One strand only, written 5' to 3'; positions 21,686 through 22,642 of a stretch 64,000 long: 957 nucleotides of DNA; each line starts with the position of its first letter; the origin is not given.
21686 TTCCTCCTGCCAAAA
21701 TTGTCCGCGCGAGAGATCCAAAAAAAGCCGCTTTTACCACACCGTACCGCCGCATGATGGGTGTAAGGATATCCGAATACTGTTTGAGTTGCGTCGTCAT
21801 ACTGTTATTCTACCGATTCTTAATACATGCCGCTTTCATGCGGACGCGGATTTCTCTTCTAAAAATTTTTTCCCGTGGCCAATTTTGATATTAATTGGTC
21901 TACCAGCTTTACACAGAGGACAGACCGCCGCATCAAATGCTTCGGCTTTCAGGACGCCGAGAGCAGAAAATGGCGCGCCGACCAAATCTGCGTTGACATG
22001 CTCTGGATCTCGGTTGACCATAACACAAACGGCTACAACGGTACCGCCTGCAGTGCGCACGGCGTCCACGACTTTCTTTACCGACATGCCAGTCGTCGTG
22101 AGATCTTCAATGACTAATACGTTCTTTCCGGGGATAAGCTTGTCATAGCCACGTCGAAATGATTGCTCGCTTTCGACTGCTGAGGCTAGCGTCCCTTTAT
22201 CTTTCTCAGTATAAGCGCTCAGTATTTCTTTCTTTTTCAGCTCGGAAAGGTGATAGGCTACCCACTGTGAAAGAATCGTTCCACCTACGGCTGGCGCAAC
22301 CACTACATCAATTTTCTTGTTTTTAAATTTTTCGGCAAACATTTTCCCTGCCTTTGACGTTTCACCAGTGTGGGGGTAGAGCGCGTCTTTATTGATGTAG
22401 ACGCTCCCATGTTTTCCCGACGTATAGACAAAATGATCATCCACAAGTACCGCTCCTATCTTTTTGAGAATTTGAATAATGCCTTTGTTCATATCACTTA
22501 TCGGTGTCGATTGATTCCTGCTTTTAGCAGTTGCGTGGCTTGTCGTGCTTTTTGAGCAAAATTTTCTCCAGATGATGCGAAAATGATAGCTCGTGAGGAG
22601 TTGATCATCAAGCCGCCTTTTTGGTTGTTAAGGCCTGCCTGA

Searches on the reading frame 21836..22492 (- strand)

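Call 66: search_protein_families(library=pfam, proteins=[window:21836-22492:-], max_evalue=0.001)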
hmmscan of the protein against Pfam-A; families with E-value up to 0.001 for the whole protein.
window:21836-22492:- (218 aa): 1 family
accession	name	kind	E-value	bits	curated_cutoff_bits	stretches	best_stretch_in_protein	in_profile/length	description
PF00156.33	Pribosyltran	-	1.8e-13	50.5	26.3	1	36-161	3-126/158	Phosphoribosyl transferase domain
